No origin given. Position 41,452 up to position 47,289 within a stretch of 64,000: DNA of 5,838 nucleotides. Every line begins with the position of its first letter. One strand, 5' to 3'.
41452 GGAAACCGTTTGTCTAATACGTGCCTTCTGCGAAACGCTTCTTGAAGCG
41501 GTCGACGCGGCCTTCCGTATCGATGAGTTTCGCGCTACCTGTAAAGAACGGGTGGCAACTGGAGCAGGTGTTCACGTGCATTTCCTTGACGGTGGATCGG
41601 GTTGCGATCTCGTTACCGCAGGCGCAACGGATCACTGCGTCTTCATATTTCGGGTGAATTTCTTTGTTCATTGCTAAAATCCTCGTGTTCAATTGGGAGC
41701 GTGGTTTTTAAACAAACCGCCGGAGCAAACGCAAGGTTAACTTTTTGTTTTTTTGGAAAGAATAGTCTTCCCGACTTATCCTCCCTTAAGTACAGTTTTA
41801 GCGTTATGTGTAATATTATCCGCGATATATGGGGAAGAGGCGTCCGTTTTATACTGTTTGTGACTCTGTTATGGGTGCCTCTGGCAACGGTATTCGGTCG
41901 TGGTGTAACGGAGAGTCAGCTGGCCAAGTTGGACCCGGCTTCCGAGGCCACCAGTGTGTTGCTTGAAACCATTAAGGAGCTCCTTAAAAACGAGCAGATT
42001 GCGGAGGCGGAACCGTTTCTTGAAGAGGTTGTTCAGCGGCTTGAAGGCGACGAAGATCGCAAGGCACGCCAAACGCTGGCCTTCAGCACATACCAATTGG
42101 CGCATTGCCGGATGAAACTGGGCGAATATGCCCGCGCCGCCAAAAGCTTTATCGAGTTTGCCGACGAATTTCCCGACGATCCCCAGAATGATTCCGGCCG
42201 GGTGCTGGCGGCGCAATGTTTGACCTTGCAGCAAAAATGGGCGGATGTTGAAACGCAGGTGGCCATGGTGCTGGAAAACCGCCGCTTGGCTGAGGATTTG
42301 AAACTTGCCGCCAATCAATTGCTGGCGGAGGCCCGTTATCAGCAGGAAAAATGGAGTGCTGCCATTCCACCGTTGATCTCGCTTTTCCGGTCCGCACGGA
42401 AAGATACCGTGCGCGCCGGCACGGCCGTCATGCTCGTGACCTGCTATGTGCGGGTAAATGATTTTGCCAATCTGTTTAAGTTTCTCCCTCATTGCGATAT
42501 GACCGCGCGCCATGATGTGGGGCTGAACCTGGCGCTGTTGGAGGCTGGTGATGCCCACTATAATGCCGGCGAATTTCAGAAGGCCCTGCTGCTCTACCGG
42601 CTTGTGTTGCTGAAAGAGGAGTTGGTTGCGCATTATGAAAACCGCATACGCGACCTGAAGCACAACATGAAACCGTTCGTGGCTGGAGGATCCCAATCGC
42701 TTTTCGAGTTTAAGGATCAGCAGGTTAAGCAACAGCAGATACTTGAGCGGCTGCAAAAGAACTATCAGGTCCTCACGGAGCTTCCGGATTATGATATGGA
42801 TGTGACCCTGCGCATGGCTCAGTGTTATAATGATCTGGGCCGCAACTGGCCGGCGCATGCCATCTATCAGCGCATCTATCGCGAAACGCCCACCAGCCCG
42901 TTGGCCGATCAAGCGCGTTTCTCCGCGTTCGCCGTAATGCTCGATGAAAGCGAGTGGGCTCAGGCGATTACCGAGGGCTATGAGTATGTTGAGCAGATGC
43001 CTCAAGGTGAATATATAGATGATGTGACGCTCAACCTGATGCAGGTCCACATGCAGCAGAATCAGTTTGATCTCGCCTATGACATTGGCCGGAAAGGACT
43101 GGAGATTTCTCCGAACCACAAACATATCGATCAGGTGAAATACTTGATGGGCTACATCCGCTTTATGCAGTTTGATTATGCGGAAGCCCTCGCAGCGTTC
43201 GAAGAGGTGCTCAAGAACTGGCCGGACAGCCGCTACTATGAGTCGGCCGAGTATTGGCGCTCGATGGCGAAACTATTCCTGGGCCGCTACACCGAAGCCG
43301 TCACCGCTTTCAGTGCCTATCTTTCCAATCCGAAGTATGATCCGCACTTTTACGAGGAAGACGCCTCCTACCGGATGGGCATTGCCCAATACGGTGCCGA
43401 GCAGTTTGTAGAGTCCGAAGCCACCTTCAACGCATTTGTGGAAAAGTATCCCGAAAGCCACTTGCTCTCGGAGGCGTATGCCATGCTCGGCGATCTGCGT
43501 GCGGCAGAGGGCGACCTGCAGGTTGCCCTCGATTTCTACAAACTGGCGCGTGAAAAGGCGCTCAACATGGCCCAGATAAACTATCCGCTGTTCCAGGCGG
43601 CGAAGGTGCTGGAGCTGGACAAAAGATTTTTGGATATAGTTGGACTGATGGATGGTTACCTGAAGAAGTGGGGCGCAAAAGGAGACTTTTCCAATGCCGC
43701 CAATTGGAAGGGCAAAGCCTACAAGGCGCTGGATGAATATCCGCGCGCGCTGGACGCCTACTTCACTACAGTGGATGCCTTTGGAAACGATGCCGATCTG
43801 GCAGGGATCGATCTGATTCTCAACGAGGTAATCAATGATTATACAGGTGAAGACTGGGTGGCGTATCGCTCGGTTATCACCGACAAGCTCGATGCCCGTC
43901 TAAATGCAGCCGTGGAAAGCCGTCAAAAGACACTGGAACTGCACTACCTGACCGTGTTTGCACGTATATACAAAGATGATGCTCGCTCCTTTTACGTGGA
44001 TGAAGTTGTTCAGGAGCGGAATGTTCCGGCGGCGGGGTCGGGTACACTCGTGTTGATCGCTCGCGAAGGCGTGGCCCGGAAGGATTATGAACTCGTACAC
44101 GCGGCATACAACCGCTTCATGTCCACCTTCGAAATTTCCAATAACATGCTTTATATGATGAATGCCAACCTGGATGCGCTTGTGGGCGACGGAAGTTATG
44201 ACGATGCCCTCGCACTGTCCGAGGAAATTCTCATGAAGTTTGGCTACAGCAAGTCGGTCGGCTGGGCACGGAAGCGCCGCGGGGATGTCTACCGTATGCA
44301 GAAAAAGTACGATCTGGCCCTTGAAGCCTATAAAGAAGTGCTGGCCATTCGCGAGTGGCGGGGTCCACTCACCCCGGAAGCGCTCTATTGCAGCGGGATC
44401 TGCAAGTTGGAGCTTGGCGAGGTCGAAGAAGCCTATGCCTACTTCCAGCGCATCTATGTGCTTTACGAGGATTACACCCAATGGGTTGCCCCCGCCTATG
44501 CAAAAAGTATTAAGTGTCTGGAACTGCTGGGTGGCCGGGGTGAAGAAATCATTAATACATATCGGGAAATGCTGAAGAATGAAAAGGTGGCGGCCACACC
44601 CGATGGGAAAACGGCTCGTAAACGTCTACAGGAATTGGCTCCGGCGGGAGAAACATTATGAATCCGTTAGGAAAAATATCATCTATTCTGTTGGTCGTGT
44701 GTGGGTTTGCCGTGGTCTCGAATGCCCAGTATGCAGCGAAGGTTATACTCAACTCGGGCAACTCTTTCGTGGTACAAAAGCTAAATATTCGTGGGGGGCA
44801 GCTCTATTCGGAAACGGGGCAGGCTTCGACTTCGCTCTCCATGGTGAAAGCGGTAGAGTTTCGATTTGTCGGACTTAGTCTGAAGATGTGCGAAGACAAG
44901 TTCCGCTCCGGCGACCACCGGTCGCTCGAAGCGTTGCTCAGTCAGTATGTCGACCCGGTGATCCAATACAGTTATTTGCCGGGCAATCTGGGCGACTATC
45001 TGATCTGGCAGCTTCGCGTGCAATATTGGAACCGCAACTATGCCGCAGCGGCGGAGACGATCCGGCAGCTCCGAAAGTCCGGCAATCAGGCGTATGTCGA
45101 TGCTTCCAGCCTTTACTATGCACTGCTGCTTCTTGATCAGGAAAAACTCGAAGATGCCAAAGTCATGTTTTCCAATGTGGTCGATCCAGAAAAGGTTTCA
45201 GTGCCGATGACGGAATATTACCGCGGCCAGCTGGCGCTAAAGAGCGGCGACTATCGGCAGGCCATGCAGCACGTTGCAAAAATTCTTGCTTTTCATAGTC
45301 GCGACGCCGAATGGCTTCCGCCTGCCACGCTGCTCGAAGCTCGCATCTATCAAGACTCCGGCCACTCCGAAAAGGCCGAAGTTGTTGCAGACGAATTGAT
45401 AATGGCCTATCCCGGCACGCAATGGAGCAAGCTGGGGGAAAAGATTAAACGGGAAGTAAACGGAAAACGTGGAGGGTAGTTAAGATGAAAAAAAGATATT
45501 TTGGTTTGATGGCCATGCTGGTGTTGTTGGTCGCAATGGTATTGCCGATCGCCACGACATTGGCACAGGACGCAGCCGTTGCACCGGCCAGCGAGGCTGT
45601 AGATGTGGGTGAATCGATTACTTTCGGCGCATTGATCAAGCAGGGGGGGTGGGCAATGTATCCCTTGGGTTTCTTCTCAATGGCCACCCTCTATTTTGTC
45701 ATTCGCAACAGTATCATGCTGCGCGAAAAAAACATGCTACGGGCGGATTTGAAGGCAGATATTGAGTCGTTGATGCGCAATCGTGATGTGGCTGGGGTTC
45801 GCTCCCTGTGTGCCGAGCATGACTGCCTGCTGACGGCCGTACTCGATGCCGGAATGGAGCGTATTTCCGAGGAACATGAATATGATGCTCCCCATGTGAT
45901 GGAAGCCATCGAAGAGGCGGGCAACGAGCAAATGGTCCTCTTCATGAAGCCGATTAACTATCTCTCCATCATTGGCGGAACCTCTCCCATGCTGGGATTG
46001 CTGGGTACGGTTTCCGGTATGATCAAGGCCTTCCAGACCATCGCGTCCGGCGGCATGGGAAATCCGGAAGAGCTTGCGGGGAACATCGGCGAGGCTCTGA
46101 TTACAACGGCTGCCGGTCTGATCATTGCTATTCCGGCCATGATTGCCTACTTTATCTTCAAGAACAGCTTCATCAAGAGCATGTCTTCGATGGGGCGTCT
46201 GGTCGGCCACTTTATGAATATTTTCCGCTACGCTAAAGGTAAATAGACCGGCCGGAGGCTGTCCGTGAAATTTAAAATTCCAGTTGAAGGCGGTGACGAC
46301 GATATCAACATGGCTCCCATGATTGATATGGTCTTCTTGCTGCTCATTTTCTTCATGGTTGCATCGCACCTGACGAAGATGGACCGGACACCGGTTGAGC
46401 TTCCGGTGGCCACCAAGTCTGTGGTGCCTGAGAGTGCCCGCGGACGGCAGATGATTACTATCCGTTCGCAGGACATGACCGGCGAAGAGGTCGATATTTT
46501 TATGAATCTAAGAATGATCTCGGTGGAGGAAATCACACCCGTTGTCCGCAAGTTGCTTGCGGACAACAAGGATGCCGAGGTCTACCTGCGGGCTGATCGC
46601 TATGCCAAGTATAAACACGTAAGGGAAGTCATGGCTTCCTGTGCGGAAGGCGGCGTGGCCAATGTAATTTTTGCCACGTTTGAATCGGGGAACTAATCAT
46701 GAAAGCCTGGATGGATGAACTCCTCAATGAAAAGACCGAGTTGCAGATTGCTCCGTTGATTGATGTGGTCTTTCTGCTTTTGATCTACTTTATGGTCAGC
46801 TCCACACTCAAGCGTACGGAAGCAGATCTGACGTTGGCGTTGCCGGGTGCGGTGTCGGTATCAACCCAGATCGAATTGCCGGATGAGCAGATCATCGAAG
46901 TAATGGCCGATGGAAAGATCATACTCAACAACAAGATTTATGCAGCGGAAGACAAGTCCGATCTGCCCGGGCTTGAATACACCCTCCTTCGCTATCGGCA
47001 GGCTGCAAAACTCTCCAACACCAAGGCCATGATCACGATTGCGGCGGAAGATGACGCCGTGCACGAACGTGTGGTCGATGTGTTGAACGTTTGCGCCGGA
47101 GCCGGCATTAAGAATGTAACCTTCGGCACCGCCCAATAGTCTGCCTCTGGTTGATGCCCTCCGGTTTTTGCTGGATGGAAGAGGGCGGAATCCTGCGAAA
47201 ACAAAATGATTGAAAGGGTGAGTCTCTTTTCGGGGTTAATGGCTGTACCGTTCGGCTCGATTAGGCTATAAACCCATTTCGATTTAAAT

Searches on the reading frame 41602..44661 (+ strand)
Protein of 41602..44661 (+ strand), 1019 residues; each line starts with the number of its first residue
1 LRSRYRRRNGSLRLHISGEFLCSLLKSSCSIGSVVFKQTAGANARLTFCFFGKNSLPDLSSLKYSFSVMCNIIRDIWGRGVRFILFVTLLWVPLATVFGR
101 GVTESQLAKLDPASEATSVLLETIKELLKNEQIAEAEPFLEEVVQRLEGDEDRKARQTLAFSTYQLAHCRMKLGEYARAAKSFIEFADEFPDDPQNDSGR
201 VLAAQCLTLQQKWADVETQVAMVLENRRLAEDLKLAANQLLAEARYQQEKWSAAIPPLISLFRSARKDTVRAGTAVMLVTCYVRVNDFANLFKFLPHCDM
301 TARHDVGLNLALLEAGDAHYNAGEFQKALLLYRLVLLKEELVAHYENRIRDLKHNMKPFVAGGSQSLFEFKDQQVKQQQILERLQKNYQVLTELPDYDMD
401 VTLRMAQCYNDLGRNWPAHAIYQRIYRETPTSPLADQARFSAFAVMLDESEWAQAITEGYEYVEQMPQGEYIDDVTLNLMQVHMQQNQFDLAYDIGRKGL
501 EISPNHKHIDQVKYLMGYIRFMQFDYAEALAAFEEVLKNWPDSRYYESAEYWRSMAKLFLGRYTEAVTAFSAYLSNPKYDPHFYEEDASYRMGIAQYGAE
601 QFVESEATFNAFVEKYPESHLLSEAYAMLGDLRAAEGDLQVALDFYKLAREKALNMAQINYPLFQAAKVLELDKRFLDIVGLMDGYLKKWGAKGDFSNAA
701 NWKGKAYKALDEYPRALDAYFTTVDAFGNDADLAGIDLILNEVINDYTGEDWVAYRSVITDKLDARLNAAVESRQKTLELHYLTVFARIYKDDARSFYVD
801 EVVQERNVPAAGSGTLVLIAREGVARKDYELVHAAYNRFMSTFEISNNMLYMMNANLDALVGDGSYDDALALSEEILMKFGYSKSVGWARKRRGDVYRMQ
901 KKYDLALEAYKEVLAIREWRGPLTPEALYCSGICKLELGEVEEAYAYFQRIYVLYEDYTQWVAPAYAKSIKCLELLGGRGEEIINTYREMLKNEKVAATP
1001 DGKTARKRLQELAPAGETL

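Call 19: search_protein_families(library=pfam, proteins=[window:41602-44661:+], max_evalue=0.00001)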
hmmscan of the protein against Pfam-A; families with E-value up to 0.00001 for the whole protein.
window:41602-44661:+ (1019 aa): 11 families
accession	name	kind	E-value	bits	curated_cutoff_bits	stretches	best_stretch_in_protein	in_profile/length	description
PF07719.23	TPR_2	-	2.6e-19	68.1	27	0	892-916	6-30/34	Tetratricopeptide repeat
PF13174.12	TPR_6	-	2.7e-18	65.7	26.3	0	514-543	4-33/33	Tetratricopeptide repeat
PF13432.12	TPR_16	-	2e-17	63.8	32.7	0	525-580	12-64/65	Tetratricopeptide repeat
PF13424.12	TPR_12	-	7.1e-17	61.8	30.1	0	863-918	16-76/77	Tetratricopeptide repeat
PF00515.34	TPR_1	-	9.2e-16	57.4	27.8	0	889-917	3-31/34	Tetratricopeptide repeat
PF13428.12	TPR_14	-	8.1e-15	54.3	23.5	0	514-544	5-35/44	Tetratricopeptide repeat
PF14559.12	TPR_19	-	2.8e-13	50.4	25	0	899-951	3-51/68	Tetratricopeptide repeat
PF12895.13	ANAPC3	-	6.7e-12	46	27.2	0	130-218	2-77/82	Anaphase-promoting complex, cyclosome, subunit 3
PF13525.12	YfiO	-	3.8e-09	37.1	25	0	445-550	14-130/203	Outer membrane lipoprotein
PF25058.1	ARM_TT21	-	3.2e-06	27.6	27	0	112-153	52-93/155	Tetratricopeptide repeat protein 21 ARM repeat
PF13181.12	TPR_8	-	7.2e-06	26.2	25.7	0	893-917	7-31/34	Tetratricopeptide repeat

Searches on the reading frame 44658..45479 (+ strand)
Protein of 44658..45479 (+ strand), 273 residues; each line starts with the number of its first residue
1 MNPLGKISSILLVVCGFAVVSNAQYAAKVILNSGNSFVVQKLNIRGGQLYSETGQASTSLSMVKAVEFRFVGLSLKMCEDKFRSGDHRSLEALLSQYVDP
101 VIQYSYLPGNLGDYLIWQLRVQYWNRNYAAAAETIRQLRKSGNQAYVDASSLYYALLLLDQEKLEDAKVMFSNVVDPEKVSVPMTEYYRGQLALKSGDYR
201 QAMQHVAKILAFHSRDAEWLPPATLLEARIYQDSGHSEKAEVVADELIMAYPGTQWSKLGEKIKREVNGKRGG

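Call 19: search_protein_families(library=pfam, proteins=[window:44658-45479:+], max_evalue=0.00001)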
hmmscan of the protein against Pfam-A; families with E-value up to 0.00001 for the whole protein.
window:44658-45479:+ (273 aa): 1 family
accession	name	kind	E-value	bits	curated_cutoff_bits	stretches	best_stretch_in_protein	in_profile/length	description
PF14559.12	TPR_19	-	5.1e-06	27.1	25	0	193-259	1-64/68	Tetratricopeptide repeat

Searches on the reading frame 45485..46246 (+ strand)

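Call 19: search_protein_families(library=pfam, proteins=[window:45485-46246:+], max_evalue=0.00001)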
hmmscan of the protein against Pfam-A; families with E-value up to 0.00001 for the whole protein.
window:45485-46246:+ (253 aa): 1 family
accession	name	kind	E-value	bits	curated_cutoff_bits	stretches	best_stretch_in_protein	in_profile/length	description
PF01618.21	MotA_ExbB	-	5.9e-28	97.6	22.9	1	117-233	7-122/127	MotA/TolQ/ExbB proton channel family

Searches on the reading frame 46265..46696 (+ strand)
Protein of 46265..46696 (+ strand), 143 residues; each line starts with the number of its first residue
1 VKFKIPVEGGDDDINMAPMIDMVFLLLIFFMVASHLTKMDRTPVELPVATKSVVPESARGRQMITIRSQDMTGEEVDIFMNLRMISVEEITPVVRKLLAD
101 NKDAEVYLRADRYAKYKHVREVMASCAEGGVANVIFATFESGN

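Call 19: search_protein_families(library=pfam, proteins=[window:46265-46696:+], max_evalue=0.00001)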
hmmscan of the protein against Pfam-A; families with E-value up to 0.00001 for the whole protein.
window:46265-46696:+ (143 aa): 1 family
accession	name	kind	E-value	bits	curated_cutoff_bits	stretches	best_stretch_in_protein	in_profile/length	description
PF02472.21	ExbD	-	2.5e-23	83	25.4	1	13-139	7-126/128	Biopolymer transport protein ExbD/TolR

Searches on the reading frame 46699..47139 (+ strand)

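Call 20: search_protein_families(library=pfam, proteins=[window:46699-47139:+], max_evalue=0.00001)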
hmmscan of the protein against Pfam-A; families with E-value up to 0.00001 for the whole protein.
window:46699-47139:+ (146 aa): 1 family
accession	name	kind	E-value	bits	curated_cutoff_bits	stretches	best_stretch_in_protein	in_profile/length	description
PF02472.21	ExbD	-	7.5e-19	68.5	25.4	1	11-144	4-125/128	Biopolymer transport protein ExbD/TolR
